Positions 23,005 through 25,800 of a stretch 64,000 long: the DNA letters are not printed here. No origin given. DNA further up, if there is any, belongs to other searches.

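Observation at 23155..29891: TAT-exported molybdoenzyme/NrfD locus carrying an extra signal-less poly-ferredoxin gene: possible trans-membrane redox module of unknown function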

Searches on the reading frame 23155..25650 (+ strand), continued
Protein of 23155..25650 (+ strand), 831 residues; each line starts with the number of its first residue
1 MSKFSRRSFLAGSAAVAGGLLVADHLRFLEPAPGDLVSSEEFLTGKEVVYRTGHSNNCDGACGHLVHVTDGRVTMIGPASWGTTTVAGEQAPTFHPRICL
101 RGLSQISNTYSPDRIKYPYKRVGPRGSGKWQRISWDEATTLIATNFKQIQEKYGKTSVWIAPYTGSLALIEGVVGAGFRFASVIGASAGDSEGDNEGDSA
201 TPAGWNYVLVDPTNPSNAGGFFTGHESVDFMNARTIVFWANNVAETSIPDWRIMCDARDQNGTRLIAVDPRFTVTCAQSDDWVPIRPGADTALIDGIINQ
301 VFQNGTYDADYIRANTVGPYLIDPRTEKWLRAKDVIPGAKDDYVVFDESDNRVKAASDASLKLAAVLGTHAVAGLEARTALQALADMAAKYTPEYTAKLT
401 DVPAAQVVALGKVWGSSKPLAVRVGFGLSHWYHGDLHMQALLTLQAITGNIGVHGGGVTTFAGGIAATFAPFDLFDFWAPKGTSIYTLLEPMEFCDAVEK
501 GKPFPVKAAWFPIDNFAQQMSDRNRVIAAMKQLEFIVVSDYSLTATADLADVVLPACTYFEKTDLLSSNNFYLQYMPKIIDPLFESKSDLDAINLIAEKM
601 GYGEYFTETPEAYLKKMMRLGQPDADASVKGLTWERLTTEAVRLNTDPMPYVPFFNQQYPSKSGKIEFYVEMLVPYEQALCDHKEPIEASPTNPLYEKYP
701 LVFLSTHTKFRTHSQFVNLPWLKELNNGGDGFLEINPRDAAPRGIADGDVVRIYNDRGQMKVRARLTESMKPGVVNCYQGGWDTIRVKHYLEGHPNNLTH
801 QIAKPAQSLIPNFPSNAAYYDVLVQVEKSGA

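Call 53: find_encoding_contigs(protein=P0166, flank=8000, max_places=1)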
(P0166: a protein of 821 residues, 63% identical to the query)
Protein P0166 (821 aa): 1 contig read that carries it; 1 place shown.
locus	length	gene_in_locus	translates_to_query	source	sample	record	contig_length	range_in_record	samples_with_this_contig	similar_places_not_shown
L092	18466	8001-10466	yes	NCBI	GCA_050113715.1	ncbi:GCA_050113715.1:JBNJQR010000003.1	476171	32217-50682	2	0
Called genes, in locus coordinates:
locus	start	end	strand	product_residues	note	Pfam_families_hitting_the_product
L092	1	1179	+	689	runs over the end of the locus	PF02810:SEC-C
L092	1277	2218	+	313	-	PF01636:APH, PF01163:RIO1 (faint), PF02958:EcKL (weak), PF01633:Choline_kinase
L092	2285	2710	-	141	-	PF00903:Glyoxalase, PF06983:3-dmu-9_3-mt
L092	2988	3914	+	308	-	PF13237:Fer4_10 (faint), PF25160:LdpA_Fe-S-bd (faint), PF12838:Fer4_7 (faint), PF13187:Fer4_9 (faint), PF13484:Fer4_16 (faint), PF12837:Fer4_6, PF14697:Fer4_21 (weak), PF00037:Fer4 (weak)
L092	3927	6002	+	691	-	PF04879:Molybdop_Fe4S4, PF00384:Molybdopterin, PF01568:Molydop_binding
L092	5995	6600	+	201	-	PF00037:Fer4 (faint), PF12797:Fer4_2 (faint), PF12837:Fer4_6 (faint), PF13484:Fer4_16 (faint), PF14697:Fer4_21 (faint), PF12838:Fer4_7 (weak), PF13247:Fer4_11, PF13237:Fer4_10 (weak), +1 more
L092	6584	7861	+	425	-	PF17853:GGDEF_2, PF13556:HTH_30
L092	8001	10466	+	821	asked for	PF10518:TAT_signal (faint), PF00384:Molybdopterin, PF01568:Molydop_binding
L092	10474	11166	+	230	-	PF12838:Fer4_7 (weak), PF13237:Fer4_10 (weak), PF13247:Fer4_11, PF12797:Fer4_2 (weak), PF12837:Fer4_6, PF00037:Fer4, PF12838:Fer4_7, PF13247:Fer4_11, +4 more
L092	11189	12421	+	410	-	PF03916:NrfD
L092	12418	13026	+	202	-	PF02613:Nitrate_red_del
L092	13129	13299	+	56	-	PF02416:TatA_B_E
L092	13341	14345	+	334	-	PF04055:Radical_SAM, PF13353:Fer4_12 (faint), PF06463:Mob_synth_C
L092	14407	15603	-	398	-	PF00083:Sugar_tr (faint), PF07690:MFS_1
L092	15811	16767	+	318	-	PF00294:PfkB, PF08543:Phos_pyr_kin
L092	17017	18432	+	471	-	PF03816:LytR_cpsA_psr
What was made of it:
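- The Brevibacillus ginsengisoli operon (g1 63% identical) ends TorD-TatA-MoaA with no g5 after TorD (call 53).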

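Call 54: find_encoding_contigs(protein=P0132, flank=8000, max_places=1)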
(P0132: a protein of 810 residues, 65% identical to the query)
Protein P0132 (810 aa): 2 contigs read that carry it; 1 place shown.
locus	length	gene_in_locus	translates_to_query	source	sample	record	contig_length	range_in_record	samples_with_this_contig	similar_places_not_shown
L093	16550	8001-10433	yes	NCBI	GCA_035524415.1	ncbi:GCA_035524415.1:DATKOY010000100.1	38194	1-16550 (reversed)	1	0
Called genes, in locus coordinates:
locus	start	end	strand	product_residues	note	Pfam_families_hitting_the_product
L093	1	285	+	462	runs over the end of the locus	PF07992:Pyr_redox_2 (weak)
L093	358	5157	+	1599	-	PF21075:GDH_ACT1, PF21073:GDH_HM1, PF21076:GDH_ACT2, PF21079:GDH_HM2, PF21077:GDH_ACT3, PF21078:GDH_HM3, PF05088:Bac_GDH_CD, PF21074:GDH_C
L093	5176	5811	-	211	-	-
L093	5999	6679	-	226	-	PF11139:SfLAP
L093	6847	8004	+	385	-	PF01883:FeS_assembly_P, PF00142:Fer4_NifH (faint), PF01656:CbiA, PF09140:MipZ, PF10609:ParA, PF13614:AAA_31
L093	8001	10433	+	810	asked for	PF00384:Molybdopterin, PF01568:Molydop_binding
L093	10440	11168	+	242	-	PF13237:Fer4_10, PF13247:Fer4_11, PF12838:Fer4_7 (weak), PF13187:Fer4_9 (weak), PF00037:Fer4 (weak), PF12797:Fer4_2 (weak), PF12838:Fer4_7, PF13247:Fer4_11, +6 more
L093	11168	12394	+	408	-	PF03916:NrfD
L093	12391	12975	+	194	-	PF02613:Nitrate_red_del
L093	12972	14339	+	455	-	PF12838:Fer4_7 (weak), PF14697:Fer4_21, PF00037:Fer4 (weak), PF12837:Fer4_6 (weak), PF00037:Fer4 (weak), PF13237:Fer4_10, PF14697:Fer4_21, PF12838:Fer4_7, +5 more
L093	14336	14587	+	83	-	PF20058:DUF6457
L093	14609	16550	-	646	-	PF25021:TEN_NHL (faint), PF01436:NHL (faint)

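Call 55: find_encoding_contigs(protein=P0115, flank=8000, max_places=1)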
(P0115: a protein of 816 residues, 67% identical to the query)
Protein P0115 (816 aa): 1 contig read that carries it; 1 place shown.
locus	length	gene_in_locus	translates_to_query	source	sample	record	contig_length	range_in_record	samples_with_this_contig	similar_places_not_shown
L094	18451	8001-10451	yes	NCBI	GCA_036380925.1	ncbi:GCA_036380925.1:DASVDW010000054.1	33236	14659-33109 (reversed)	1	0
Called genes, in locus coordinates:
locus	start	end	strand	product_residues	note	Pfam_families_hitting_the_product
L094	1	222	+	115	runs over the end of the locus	?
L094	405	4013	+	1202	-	PF01855:POR_N, PF17147:PFOR_II, PF01558:POR, PF10371:EKR, PF00037:Fer4 (weak), PF12837:Fer4_6 (weak), PF12838:Fer4_7, PF02775:TPP_enzyme_C, +7 more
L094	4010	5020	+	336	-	PF01180:DHO_dh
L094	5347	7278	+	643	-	PF01926:MMR_HSR1, PF02421:FeoB_N, PF07670:Gate, PF07664:FeoB_C, PF07670:Gate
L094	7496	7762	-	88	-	PF20058:DUF6457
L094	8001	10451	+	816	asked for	PF00384:Molybdopterin, PF01568:Molydop_binding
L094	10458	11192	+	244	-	PF12838:Fer4_7, PF13237:Fer4_10, PF13247:Fer4_11, PF12797:Fer4_2, PF00037:Fer4, PF12837:Fer4_6, PF12838:Fer4_7, PF13247:Fer4_11, +8 more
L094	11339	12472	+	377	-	PF03916:NrfD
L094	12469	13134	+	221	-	PF02613:Nitrate_red_del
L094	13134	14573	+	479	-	PF14697:Fer4_21 (faint), PF12797:Fer4_2 (faint), PF13484:Fer4_16 (faint), PF00037:Fer4 (weak), PF12837:Fer4_6 (weak), PF13237:Fer4_10 (weak), PF13187:Fer4_9, PF12838:Fer4_7 (weak), +1 more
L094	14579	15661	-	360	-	PF00586:AIRS, PF02769:AIRS_C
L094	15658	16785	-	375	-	PF01924:HypD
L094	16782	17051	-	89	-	PF01455:HupF_HypC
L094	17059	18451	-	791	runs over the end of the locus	PF00708:Acylphosphatase, PF07503:zf-HYPF, PF01300:Sua5_yciO_yrdC, PF17788:HypF_C, PF22521:HypF_C_2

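Call 60: search_protein_families(library=ncbifam, proteins=[L092:3927-5999:+, L092:2988-3911:+, L093:6847-8001:+, L093:14336-14584:+], max_evalue=0.00001)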
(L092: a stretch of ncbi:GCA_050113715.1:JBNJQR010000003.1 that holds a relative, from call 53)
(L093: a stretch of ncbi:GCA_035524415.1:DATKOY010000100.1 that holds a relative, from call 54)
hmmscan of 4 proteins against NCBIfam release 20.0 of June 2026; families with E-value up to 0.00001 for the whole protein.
L092:3927-5999:+ (691 aa): 25 families
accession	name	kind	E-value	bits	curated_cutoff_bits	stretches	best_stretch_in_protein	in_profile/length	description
TIGR01591.1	Fdh-alpha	equivalog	4.4e-74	249.8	666.25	2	8-326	2-318/672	formate dehydrogenase subunit alpha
TIGR03479.1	DMSO_red_II_alp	subfamily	3.5e-62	210.7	984.75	2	45-246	105-307/913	molybdopterin-dependent oxidoreductase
TIGR02166.1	dmsA_ynfE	subfamily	2e-58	198.2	777.7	1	8-645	48-751/794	DMSO/selenate family reductase complex A subunit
NF047855.1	AssmNtatRedNasC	equivalog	3.2e-54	184.4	1100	2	30-322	48-339/708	assimilatory nitrate reductase catalytic subunit NasC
TIGR00509.1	bisC_fam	subfamily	1.7e-51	175.4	1017.55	2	19-331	7-349/772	molybdopterin guanine dinucleotide-containing S/N-oxide reductase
NF012032.0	PRK15488.1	equivalog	1e-49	169.2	694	3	4-325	43-361/759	thiosulfate reductase PhsA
NF041884.1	selenate_YnfF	exception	1.8e-46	158.4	1650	1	7-633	48-741/798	selenate/tellurate reductase subunit YnfF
NF041885.1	selenate_YnfE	exception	2.6e-44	151.2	1675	1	8-632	52-747/805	selenate/tellurate reductase subunit YnfE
NF011566.1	PRK14990.1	exception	7.6e-38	130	1600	1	7-628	61-754/814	dimethylsulfoxide reductase subunit A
NF011682.0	PRK15102.1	equivalog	5.7e-35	120.6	909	2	19-330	56-401/829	trimethylamine-N-oxide reductase TorA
TIGR02164.1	torA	equivalog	3.2e-34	118.2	1465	2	19-330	52-397/824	trimethylamine-N-oxide reductase TorA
TIGR01553.1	formate-DH-alph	equivalog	6.9e-34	116.8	814.2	1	24-237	70-295/1009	formate dehydrogenase-N subunit alpha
NF041323.1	Nitr_red_NasA_Halo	equivalog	1.9e-29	102.7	1000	1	15-324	6-310/673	assimilatory nitrate reductase NasA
NF041513.1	formate_DH_Act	exception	1.1e-28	99.7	1400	1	6-234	44-283/1067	formate dehydrogenase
TIGR01701.1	Fdhalpha-like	subfamily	1.7e-27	96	582.15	1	56-457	95-531/744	FdhF/YdeP family oxidoreductase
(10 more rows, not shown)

L092:2988-3911:+ (308 aa): 39 families (the best 25 are shown)
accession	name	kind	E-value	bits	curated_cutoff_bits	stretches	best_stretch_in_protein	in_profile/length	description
NF038196.1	ferrodoxin_EFR1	subfamily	2.5e-14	53.9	75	1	200-254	179-231/242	EFR1 family ferrodoxin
TIGR02700.1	flavo_MJ0208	hypoth_equivalog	6.5e-14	51.8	251.35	2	8-78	126-199/234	dihydromethanopterin reductase (acceptor)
TIGR03294.1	FrhG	equivalog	2.4e-13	50.3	245.5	1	203-250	171-218/228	coenzyme F420 hydrogenase subunit gamma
NF042909.1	FMH_DH_FwdF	exception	2.4e-13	49.9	375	0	179-226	73-119/336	tungsten-dependent formylmethanofuran dehydrogenase subunit FwdF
TIGR02179.1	PorD_KorD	subfamily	6.1e-13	48.7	60.05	1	203-254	22-74/78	2-oxoacid:acceptor oxidoreductase, delta subunit, pyruvate/2-ketoisovalerate family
NF045874.1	Vhu_polyferre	exception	7.5e-13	48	600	1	205-272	127-193/381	F420-non-reducing hydrogenase associated-polyferredoxin VhuB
NF040864.1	HgcB_ferredoxin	equivalog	8.1e-13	48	99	1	199-259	7-68/93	mercury methylation ferredoxin HgcB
NF058577.1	FdxA_fam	equivalog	1.8e-12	47.3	65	2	205-251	6-52/52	4Fe-4S ferredoxin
NF041891.1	hdrA_Methbact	equivalog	2.5e-12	45.8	1300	1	24-74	569-619/762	ferredoxin:CoB-CoM heterodisulfide reductase subunit HdrA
NF043069.1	T4HPD_activ_SAM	equivalog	4e-12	46.1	425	1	197-254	40-99/299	trans-4-hydroxy-L-proline dehydratase activase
NF040684.1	PorD_Arch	equivalog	5.1e-12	45.7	120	1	203-254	29-81/85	pyruvate synthase subunit PorD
TIGR04041.1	activase_YjjW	hypoth_equivalog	8.4e-12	45.1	250.2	1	30-72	44-86/276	YjjW family glycine radical enzyme activase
NF048010.1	SfplDhtActHpsHDes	equivalog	1.8e-11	43.4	430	1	29-85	60-116/298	(2S)-3-sulfopropanediol dehydratase activating enzyme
TIGR00402.1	napF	equivalog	3.3e-11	43.3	102.2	1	10-73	90-148/149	ferredoxin-type protein NapF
NF040770.1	hetero_SS_HdrA2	exception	4.3e-11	41.7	1100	1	200-255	571-626/777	CoB-CoM heterodisulfide reductase HdrA2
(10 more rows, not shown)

L093:6847-8001:+ (385 aa): 19 families
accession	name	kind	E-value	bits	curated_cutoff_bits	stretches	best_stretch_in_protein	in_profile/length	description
NF041136.1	MrpORP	equivalog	2.6e-82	277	450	1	117-358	7-251/365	iron-sulfur cluster carrier protein MrpORP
NF008669.0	PRK11670.1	equivalog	7e-71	239.1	348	1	18-354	20-348/369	iron-sulfur cluster carrier protein ApbC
TIGR01969.1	minD_arch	subfamily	1.7e-24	86.4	201.75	1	117-357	2-232/251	cell division ATPase MinD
TIGR01968.1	minD_bact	equivalog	5.6e-16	58.7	212.9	1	116-154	2-40/261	septum site-determining protein MinD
NF041868.1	paad_haloarch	equivalog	8e-13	48.6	180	1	10-85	26-101/127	1,2-phenylacetyl-CoA epoxidase subunit PaaD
NF041546.1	ParA_partition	equivalog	6.3e-12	45.5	180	1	117-153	1-37/203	ParA family partition ATPase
TIGR03406.1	FeS_long_SufT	hypoth_equivalog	3.4e-10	40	202.6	1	8-84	71-152/174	putative Fe-S cluster assembly protein SufT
NF047398.1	AAA_KGGVGR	domain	5.1e-10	40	90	1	116-154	3-41/190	KGGVGR-motif variant AAA ATPase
TIGR02945.1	SUF_assoc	equivalog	7.4e-10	39.1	143.4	1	12-86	3-80/99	SUF system Fe-S cluster assembly protein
TIGR02159.1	PA_CoA_Oxy4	equivalog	6.8e-09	36.2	108.15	1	22-86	1-65/146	1,2-phenylacetyl-CoA epoxidase subunit PaaD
TIGR01007.1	eps_fam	subfamily_domain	7.5e-09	35.4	108.05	1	110-155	12-57/204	polysaccharide biosynthesis tyrosine autokinase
TIGR03815.1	CpaE_hom_Actino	equivalog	1.4e-07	31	154.45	0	112-356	108-337/340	septum site-determining protein Ssd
NF008079.0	PRK10818.1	equivalog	3.2e-07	29.9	508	1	116-166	3-53/270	septum site-determining protein MinD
TIGR03371.1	cellulose_yhjQ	equivalog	3.6e-07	29.9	157.85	1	116-153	2-39/246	cellulose biosynthesis protein BcsQ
NF053622.1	ATPseBagAMYCTU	equivalog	7.4e-07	28.9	400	1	115-151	6-42/325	ATPase BagA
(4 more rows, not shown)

L093:14336-14584:+ (83 aa): 0 families

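Call 80: find_related_loci(query=A4, collection=metagenome_contigs, flank=8000)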
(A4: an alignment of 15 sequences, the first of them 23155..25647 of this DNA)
Query A4 (831 aa) in metagenome_contigs; peptide patterns used: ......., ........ (x = any residue, [..] = any of these).
272 stretches matched a pattern; 214 encode a relative of the query (tblastn E <= 1e-3); the best 80 are kept; 80 distinct loci.
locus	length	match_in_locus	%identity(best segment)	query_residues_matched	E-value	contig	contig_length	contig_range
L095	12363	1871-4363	95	1-831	0e+0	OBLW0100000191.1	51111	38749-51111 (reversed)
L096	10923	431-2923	94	1-831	0e+0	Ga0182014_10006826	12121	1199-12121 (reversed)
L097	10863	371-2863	94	1-831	0e+0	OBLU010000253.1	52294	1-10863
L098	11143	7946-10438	94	1-831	0e+0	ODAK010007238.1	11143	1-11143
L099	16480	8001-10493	91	1-831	0e+0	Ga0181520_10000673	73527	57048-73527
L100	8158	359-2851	91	1-831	0e+0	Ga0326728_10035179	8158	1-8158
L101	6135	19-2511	90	1-831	0e+0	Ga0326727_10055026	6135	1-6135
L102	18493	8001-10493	90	1-831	0e+0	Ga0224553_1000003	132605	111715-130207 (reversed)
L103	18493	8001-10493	90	1-831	0e+0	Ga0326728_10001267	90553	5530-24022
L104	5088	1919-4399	90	1-827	0e+0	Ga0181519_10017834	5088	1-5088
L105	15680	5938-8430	89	1-831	0e+0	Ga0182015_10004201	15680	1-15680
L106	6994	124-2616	88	1-831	0e+0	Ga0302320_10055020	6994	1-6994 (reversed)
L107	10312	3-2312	97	62-831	0e+0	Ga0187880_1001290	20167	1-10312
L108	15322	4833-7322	89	1-830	0e+0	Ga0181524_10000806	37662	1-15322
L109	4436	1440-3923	85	1-831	0e+0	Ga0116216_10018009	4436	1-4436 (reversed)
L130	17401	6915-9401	70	3-827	0e+0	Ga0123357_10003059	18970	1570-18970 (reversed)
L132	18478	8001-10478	69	3-829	0e+0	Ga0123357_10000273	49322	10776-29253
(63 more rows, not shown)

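Call 83: search_protein_families(library=pfam, proteins=[L093:14336-14584:+, L132:13033-13554:+, L130:12760-13878:+], max_evalue=0.001)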
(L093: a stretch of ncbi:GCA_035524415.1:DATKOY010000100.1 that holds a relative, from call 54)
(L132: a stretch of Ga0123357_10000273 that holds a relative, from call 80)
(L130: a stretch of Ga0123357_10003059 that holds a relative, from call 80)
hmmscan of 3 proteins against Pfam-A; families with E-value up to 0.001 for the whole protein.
L093:14336-14584:+ (83 aa): 1 family
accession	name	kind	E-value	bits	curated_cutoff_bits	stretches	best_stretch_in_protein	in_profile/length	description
PF20058.4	DUF6457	-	3.6e-11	43.2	27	1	8-77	9-71/80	Domain of unknown function (DUF6457)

L132:13033-13554:+ (174 aa): 3 families
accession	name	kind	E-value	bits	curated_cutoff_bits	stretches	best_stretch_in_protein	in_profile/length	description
PF03266.21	NTPase_1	-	1.1e-18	68.1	23.9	1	4-165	2-167/168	NTPase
PF13401.12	AAA_22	-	2.5e-05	25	27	1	3-111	7-105/130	AAA domain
PF13191.12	AAA_16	-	0.0005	21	32.6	1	3-100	26-142/167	AAA ATPase domain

L130:12760-13878:+ (373 aa): 1 family
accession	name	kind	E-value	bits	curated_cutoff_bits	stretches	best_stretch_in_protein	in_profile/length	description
PF01497.23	Peripla_BP_2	-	2.4e-24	86.5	27.5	1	92-307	17-233/235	Periplasmic binding protein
